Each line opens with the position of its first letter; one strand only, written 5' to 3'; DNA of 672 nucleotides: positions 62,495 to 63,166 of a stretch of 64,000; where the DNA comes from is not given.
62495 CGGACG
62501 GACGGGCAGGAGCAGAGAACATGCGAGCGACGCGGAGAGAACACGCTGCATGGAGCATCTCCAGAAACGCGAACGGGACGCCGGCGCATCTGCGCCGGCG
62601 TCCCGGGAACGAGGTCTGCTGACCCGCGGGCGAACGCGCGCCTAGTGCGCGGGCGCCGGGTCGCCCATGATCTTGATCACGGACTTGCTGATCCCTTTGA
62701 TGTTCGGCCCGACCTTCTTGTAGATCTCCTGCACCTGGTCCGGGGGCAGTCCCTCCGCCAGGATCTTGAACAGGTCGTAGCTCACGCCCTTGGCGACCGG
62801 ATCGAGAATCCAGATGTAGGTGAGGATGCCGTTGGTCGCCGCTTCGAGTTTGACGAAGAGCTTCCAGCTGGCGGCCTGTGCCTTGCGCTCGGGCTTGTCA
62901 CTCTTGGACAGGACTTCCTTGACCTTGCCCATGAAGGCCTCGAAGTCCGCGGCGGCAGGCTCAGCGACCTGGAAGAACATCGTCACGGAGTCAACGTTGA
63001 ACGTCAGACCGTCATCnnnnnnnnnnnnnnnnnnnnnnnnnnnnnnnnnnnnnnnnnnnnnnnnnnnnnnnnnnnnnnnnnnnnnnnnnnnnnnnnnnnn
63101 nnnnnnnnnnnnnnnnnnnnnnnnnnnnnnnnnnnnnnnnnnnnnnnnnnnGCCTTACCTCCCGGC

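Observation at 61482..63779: Tandem triplet of divergent small secreted paralogs next to an 8-strand-type OMP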

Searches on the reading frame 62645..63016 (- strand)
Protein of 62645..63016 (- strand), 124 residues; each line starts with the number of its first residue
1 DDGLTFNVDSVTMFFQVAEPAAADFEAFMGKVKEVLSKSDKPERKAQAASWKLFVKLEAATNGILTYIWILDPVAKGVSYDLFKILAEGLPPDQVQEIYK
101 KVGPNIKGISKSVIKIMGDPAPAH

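Call 39: search_protein_representatives(alignment_id=A3)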
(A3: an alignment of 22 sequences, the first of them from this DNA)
Query: 22 sequences, 121 profile positions. Proteins with E-value up to 0.001 (for the whole library): 1005; up to 1e-10: 644; up to 1e-30: 64. The best 150 are listed.
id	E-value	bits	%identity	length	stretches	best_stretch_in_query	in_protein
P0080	1.6e-57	208.6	-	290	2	6-111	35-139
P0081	6.5e-49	180.8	-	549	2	4-117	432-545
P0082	5.5e-48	177.8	-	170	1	2-120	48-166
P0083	6.1e-47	174.5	-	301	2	4-118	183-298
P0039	2.0e-46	172.8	-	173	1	1-120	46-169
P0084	3.6e-44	165.5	-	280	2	7-114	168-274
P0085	1.0e-40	154.4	-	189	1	1-120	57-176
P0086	1.0e-39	151.1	-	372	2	6-96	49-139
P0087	1.1e-39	151.1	-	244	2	14-114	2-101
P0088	2.9e-39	149.7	-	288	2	3-116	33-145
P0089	2.9e-39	149.7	-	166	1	3-120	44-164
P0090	3.1e-39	149.6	-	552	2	6-117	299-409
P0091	7.1e-39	148.4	-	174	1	2-119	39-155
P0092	7.3e-39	148.4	-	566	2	3-116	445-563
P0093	9.7e-39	148.0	-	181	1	1-120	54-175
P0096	2.4e-37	143.5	-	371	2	3-118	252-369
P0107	2.4e-35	137.0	-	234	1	3-120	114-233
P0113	5.6e-34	132.6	-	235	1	3-120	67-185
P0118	7.8e-33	128.9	-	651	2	3-116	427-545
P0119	8.0e-33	128.9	-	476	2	3-117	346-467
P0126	6.7e-32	125.9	-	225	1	3-119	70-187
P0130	1.4e-31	124.9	-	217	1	5-120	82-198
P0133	2.5e-31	124.1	-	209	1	3-119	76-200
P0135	4.2e-31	123.3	-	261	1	4-120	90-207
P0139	7.2e-31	122.6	-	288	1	4-119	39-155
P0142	8.6e-31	122.3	-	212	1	4-118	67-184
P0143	1.1e-30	122.0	-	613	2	3-116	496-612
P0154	3.8e-30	120.2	-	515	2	2-118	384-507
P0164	3.6e-29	117.1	-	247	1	28-117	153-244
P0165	4.3e-29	116.8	-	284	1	4-119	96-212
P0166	4.4e-29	116.8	-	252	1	11-116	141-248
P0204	1.0e-26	109.1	-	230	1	21-119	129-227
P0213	2.2e-26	108.1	-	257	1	4-115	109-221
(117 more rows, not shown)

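Call 40: search_protein_families(library=pfam, proteins=[P0081, P0090, P0092, P0118, P0119, P0143, P0154, P0086, P0096, P0080], max_evalue=0.01)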
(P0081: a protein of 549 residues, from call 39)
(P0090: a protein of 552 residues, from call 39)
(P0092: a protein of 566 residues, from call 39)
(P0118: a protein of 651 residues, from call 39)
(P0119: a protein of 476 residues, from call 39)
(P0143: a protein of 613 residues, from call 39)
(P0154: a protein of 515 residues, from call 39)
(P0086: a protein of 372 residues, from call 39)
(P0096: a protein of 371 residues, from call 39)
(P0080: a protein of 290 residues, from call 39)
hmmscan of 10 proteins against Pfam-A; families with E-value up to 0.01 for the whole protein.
P0081 (549 aa): 2 families
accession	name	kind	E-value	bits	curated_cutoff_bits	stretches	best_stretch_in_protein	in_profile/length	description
PF00656.27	Peptidase_C14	-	5.5e-33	115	21.4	1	50-263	1-229/233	Caspase domain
PF01364.23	Peptidase_C25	-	0.0021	17.8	23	1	51-243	159-342/374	Peptidase family C25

P0090 (552 aa): 1 family
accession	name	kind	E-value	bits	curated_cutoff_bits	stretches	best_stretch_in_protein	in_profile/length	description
PF00656.27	Peptidase_C14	-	2e-37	129.6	21.4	1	40-252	1-227/233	Caspase domain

P0092 (566 aa): 1 family
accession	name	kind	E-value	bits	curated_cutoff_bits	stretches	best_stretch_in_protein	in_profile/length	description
PF00656.27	Peptidase_C14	-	1.5e-11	44.9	21.4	1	50-188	3-136/233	Caspase domain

P0118 (651 aa): 3 families
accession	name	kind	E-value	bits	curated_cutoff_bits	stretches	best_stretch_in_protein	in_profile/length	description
PF00656.27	Peptidase_C14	-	6e-37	128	21.4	1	41-253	1-228/233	Caspase domain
PF03544.19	TonB_C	-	6.2e-21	75.1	24.6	1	575-650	2-79/79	Gram-negative bacterial TonB protein C-terminal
PF12770.12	CHAT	-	0.00065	19.7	24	1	36-168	72-201/289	CHAT domain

P0119 (476 aa): 1 family
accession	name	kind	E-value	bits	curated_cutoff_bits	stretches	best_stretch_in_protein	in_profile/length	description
PF13676.11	TIR_2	-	4.8e-07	30.7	28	1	2-102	28-110/122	TIR domain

P0143 (613 aa): 1 family
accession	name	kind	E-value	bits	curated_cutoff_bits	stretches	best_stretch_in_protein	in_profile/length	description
PF00656.27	Peptidase_C14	-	9.9e-39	133.8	21.4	1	40-254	1-230/233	Caspase domain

P0154 (515 aa): 1 family
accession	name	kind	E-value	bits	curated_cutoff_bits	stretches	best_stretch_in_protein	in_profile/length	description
PF13676.11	TIR_2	-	2.9e-14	54.1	28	1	11-145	1-115/122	TIR domain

P0086 (372 aa): 0 families

P0096 (371 aa): 0 families

P0080 (290 aa): 0 families
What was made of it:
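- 25 of the top 150 representatives have two domains, and 7 of 7 caspase/TIR fusions have exactly two (calls 39, 40).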

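Call 43: find_homologous_proteins(query=P0080, max_evalue=0.001)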
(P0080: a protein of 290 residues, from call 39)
Query P0080 (290 aa): 725 proteins with E <= 0.001 among 4191 candidates; the best 120 are listed.
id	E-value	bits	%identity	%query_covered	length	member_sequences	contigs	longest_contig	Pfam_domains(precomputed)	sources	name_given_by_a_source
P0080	5.2e-185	632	100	100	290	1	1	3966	-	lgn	-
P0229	6.5e-115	402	67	98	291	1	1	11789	-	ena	-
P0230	1.6e-93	332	60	89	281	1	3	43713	-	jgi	jgi:hypothetical protein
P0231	1.0e-76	277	48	95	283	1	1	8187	-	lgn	-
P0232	1.1e-76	277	49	97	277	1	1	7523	-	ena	-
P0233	1.3e-76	276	48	96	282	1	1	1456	-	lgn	-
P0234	5.5e-75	271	49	93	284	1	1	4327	-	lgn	-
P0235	3.0e-74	269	51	94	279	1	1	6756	-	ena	-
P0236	1.2e-73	267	51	87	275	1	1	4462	-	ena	-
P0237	1.3e-73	266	52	88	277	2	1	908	-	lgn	-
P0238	8.7e-73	264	48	88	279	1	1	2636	-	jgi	jgi:hypothetical protein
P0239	1.1e-71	260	47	92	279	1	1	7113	-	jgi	jgi:hypothetical protein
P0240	1.4e-71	260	50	94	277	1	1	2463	-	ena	-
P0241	2.3e-71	259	46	99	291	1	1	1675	-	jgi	jgi:hypothetical protein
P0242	6.5e-71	258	50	88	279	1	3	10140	-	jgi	jgi:hypothetical protein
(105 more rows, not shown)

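Call 45: find_encoding_contigs(protein=P0230, flank=7000, max_places=2)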
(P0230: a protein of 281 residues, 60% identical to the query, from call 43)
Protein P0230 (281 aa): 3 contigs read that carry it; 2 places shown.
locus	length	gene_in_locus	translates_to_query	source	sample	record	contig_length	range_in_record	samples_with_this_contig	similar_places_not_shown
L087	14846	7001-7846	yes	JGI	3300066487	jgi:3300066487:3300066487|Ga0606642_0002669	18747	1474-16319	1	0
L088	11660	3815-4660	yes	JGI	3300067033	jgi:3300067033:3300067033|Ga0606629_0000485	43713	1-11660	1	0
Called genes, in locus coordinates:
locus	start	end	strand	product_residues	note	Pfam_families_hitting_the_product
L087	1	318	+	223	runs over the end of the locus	-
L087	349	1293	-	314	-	PF00294:PfkB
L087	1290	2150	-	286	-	PF01048:PNP_UDP_1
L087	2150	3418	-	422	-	PF00903:Glyoxalase, PF13468:Glyoxalase_3, PF13669:Glyoxalase_4, PF00753:Lactamase_B, PF12706:Lactamase_B_2 (weak), PF23023:Anti-Pycsar_Apyc1 (weak)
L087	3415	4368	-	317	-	PF03308:MeaB, PF00009:GTP_EFTU (faint), PF02492:cobW (faint)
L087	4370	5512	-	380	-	PF02771:Acyl-CoA_dh_N, PF02770:Acyl-CoA_dh_M, PF00441:Acyl-CoA_dh_1, PF08028:Acyl-CoA_dh_2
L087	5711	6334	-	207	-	-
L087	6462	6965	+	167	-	-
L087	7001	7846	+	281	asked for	-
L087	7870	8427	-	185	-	-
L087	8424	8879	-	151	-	-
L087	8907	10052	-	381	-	PF04055:Radical_SAM, PF06969:HemN_C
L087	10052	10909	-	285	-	PF01695:IstB_IS21, PF00308:Bac_DnaA (weak)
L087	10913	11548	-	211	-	PF00140:Sigma70_r1_2, PF04542:Sigma70_r2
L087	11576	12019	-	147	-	PF13411:MerR_1, PF13591:MerR_2, PF00376:MerR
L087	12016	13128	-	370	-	PF00226:DnaJ, PF01556:DnaJ_C, PF00684:DnaJ_CXXCXGXG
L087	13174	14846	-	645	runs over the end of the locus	PF00012:HSP70, PF06723:MreB_Mbl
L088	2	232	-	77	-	?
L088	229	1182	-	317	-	PF03308:MeaB, PF00009:GTP_EFTU (faint), PF02492:cobW (faint)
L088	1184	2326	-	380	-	PF02771:Acyl-CoA_dh_N, PF02770:Acyl-CoA_dh_M, PF00441:Acyl-CoA_dh_1, PF08028:Acyl-CoA_dh_2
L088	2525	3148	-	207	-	-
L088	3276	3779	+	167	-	-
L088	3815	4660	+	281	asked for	-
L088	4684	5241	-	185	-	-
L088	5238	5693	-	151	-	-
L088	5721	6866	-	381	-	PF04055:Radical_SAM, PF06969:HemN_C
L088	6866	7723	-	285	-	PF01695:IstB_IS21, PF00308:Bac_DnaA (weak)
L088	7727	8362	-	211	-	PF00140:Sigma70_r1_2, PF04542:Sigma70_r2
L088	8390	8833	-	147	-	PF13411:MerR_1, PF13591:MerR_2, PF00376:MerR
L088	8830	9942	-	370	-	PF00226:DnaJ, PF01556:DnaJ_C, PF00684:DnaJ_CXXCXGXG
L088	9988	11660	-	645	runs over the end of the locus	PF00012:HSP70, PF06723:MreB_Mbl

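Call 50: list_cluster_members(proteins=[P0081, P0090, P0118, P0143, P0154, P0119, P0080, P0083, P0092, P0001])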
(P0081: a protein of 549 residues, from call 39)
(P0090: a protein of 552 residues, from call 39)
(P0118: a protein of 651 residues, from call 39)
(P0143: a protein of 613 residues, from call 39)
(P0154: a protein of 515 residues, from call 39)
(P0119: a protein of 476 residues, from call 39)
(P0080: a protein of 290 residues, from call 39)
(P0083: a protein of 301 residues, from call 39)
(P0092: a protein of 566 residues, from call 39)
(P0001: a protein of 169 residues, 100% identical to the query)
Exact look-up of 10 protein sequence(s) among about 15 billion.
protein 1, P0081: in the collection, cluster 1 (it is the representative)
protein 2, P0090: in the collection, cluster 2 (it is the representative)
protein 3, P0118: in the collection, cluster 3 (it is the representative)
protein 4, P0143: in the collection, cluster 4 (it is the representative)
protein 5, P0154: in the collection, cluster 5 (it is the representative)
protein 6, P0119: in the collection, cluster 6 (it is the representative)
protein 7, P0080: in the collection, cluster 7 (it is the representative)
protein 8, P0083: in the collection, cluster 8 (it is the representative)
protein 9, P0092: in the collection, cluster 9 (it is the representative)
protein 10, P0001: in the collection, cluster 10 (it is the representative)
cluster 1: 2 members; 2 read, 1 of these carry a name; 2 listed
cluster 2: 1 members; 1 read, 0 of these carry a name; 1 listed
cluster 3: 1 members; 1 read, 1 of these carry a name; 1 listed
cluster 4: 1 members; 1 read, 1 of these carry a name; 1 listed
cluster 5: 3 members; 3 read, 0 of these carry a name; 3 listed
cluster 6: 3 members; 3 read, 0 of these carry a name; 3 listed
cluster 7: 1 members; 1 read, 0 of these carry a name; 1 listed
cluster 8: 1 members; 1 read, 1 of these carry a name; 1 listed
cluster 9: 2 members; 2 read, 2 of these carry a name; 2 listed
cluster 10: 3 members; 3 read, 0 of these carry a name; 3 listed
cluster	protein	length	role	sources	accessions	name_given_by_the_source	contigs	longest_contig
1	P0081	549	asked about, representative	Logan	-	-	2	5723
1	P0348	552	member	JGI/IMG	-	hypothetical protein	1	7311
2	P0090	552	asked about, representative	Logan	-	-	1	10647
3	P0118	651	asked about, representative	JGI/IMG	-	TonB family protein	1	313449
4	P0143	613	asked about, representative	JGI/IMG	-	hypothetical protein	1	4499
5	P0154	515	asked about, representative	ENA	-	-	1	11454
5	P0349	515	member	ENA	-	-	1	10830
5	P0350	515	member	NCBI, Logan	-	-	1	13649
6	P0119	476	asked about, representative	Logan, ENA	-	-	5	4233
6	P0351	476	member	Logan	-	-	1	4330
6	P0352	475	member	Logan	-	-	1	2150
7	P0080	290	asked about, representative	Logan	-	-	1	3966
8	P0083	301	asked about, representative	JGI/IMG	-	hypothetical protein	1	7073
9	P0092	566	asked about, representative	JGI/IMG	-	hypothetical protein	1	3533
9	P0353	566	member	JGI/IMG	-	hypothetical protein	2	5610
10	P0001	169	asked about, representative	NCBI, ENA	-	-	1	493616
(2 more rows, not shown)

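Call 51: predict_structure(alignment_id=A4)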
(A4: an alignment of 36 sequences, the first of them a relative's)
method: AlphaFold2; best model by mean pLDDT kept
length: 290 residues; sequences in the alignment: 36
mean_pLDDT: 86.4   pTM: 0.82
mean pLDDT of the five models: 86.4, 86.0, 85.6, 85.2, 85.0
residues with pLDDT >= 90: 225; 70-90: 9; 50-70: 19; < 50: 37
segments of 3 or more residues with pLDDT < 50: 1-6, 15-26, 153-171
pLDDT, mean of each block of 10 residues (from residue 1): 46 50 51 91 98 98 95 94 96 97 95 96 97 96 96 47 40 71 97 98 97 95 97 97 92 97 98 96 88
secondary structure, 60 per line:
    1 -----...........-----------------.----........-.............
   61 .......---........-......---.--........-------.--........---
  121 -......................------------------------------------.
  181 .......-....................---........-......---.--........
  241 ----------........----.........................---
elements in order: H6-16 E39-46 H48-67 H71-78 E80-85 E92-99 H110-117 H122-132 E133-143 E180-187 H189-208 H212-219 E221-226 E233-240 H251-258 H263-273 E274-287
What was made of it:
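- Dimer: the two-domain P0080 model has pLDDT 86 and pTM 0.82 despite a disordered linker (call 51).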

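Call 54: fold_search(model_id=the predicted structure, library=pdb)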
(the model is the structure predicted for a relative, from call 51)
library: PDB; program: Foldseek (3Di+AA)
matches with E <= 10: 1189; with E <= 0.001: 53
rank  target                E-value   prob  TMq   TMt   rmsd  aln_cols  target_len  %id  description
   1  3mcs_A                1.5e-07  1.00  0.45  0.57   6.3       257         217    8  Crystal structure of Putative monooxygenase (FN1347) from FUSOBACTERIUM NUCLEATUM SUBSP. NUCLEATUM ATCC 25586 at 2.55  (released 2010-05-19)
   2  3mcs_B                1.8e-07  1.00  0.46  0.58   6.2       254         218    9  Crystal structure of Putative monooxygenase (FN1347) from FUSOBACTERIUM NUCLEATUM SUBSP. NUCLEATUM ATCC 25586 at 2.55  (released 2010-05-19)
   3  2pgc_C                3.0e-07  1.00  0.46  0.61   5.3       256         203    9  Crystal structure of a a marine metagenome protein (jcvi_pep_1096685590403) from uncultured marine organism at 2.53 A  (released 2007-04-24)
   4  2pgc_A                9.4e-07  1.00  0.46  0.60   5.4       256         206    9  Crystal structure of a a marine metagenome protein (jcvi_pep_1096685590403) from uncultured marine organism at 2.53 A  (released 2007-04-24)
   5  5f9p_A                1.6e-06  1.00  0.38  0.43   9.8       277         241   12  Crystal structure study of anthrone oxidase-like protein (released 2016-12-14)
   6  3bxv                  1.8e-06  1.00  0.43  0.41   7.9       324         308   10  Crystal structure studies on sulfur oxygenase reductase from Acidianus tengchongensis (released 2009-01-20)
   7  9kdp_C                1.8e-06  1.00  0.39  0.47   9.3       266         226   13  Crystal structure of monooxygenase PenE (released 2025-07-09)
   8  9kdp_B                2.1e-06  1.00  0.37  0.43   9.0       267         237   12  Crystal structure of monooxygenase PenE (released 2025-07-09)
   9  2pgc_B                3.5e-06  1.00  0.43  0.57   5.8       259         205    9  Crystal structure of a a marine metagenome protein (jcvi_pep_1096685590403) from uncultured marine organism at 2.53 A  (released 2007-04-24)
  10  6qne_A                3.7e-06  1.00  0.43  0.41   9.0       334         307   12  Y102G mutated sulfur oxygenase reductase from Acidianus ambivalens (released 2020-03-04)
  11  9kdp_A                4.2e-06  1.00  0.35  0.40   9.4       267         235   12  Crystal structure of monooxygenase PenE (released 2025-07-09)
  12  9kdp_D                4.4e-06  1.00  0.40  0.49   9.3       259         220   13  Crystal structure of monooxygenase PenE (released 2025-07-09)
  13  6qjc_A                7.4e-06  1.00  0.42  0.40   8.9       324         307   11  Dimethyl disulfide inhibited sulfur oxygenase reductase (released 2020-02-05)
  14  6m35_A                1.4e-05  1.00  0.43  0.41   7.8       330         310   10  Crystal structure of sulfur oxygenase reductase from Sulfurisphaera tokodaii (released 2020-07-15)
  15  2cb2_A                1.5e-05  1.00  0.43  0.41   9.0       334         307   11  Sulfur Oxygenase Reductase from Acidianus Ambivalens (released 2006-02-24)
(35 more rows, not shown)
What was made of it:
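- On Dimeric alpha/beta-barrel fold superfamily: This is met for a natural two-domain member: pTM 0.82, with matches to tandem barrels 3mcs and 2pgc (calls 51, 54).
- Closest known: HemQ / chlorite dismutase / DyP. Same: They have a two-domain alpha/beta-barrel arrangement (call 54).
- Closest known: HemQ / chlorite dismutase / DyP. Different: TM-scores are 0.3-0.45 with rmsd of 8-13 A (call 54).
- It matches tandem alpha/beta-barrel proteins 3mcs and 2pgc (E 1.5e-7, TM about 0.6), SOR, HemQ/Cld and DyP (call 54).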

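Call 64: search_protein_families(library=pfam, proteins=[P0107, P0139, P0135], max_evalue=1)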
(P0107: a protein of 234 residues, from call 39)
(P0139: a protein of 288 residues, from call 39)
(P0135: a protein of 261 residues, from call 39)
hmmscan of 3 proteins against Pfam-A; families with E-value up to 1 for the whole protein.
P0107 (234 aa): 0 families

P0139 (288 aa): 3 families
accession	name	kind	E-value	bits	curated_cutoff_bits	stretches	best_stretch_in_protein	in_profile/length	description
PF07553.16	Lipoprotein_Ltp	-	2.1e-31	108.3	23.2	2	238-281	1-44/48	Host cell surface-exposed lipoprotein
PF00775.27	Dioxygenase_C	-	0.0074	16.2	27.3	1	177-223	99-145/182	Dioxygenase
PF02012.26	BNR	-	0.33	11.5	27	0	214-224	1-11/12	BNR/Asp-box repeat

P0135 (261 aa): 0 families

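Call 65: search_protein_families(library=padloc, proteins=[P0080, P0154, P0118, P0081], max_evalue=0.01)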
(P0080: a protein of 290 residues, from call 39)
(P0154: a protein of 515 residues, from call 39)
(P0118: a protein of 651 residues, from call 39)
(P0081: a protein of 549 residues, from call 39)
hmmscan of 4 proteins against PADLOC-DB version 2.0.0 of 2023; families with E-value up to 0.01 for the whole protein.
P0080 (290 aa): 0 families

P0154 (515 aa): 3 families
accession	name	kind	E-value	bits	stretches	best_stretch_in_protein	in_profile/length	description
PDLC00434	ThsB1|ThsB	-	1.2e-09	35.7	1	10-68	140-196/396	TIR-like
PDLC02012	SAVED5--SAVED_TIR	-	3.4e-05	21.1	1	9-72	14-74/404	-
PDLC05062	PDC-S66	-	0.00031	18.3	1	11-73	151-211/282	-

P0118 (651 aa): 1 family
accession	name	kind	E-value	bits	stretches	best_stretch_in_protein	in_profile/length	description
PDLC02987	caspase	-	5e-15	53.7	1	44-236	5-158/453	-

P0081 (549 aa): 1 family
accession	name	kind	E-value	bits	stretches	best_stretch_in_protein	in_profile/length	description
PDLC02987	caspase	-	9.5e-15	52.7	1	53-253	5-158/453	-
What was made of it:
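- There are fusions to TIR and caspase-like domains, which match PADLOC TIR-like and caspase models (calls 40, 65).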

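Call 66: find_encoding_contigs(protein=P0118, flank=6000, max_places=2)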
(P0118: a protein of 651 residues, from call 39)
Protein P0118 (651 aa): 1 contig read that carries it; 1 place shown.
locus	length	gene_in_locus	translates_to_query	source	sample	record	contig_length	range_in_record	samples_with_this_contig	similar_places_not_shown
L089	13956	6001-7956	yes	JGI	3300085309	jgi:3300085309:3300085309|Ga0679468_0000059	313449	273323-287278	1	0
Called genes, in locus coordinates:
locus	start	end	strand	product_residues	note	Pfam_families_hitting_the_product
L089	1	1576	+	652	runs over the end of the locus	PF00656:Peptidase_C14, PF13180:PDZ_2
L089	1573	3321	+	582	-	PF00656:Peptidase_C14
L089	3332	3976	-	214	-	-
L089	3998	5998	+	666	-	PF00656:Peptidase_C14, PF03938:OmpH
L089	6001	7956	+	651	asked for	PF00656:Peptidase_C14, PF03544:TonB_C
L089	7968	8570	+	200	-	PF02441:Flavoprotein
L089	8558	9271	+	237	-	PF01209:Ubie_methyltran, PF13489:Methyltransf_23, PF13847:Methyltransf_31, PF08241:Methyltransf_11, PF08242:Methyltransf_12, PF13649:Methyltransf_25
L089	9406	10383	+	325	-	PF13103:TonB_2, PF03544:TonB_C (faint)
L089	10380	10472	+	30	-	-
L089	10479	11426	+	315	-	PF01715:IPPT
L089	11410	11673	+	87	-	PF17209:Hfq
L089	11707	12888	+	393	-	PF01676:Metalloenzyme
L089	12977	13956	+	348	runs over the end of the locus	PF01966:HD, PF13286:HD_assoc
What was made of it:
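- Closest known: C-terminal recognition modules of periplasmic proteases and TonB-type proteins. Same: They occupy the same architectural slot behind secreted Peptidase_C14 domains in one tandem gene array, and the family domain is combined with TonB_C (call 66).
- In L089, four tandem secreted caspase paralogs carry PDZ_2, an unknown module, OmpH(Skp), or 2x domain + TonB_C in the same C-terminal slot (call 66). In L089 the domain replaces OmpH(Skp) and PDZ_2 modules in paralogous secreted caspases and is combined with TonB_C (call 66).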
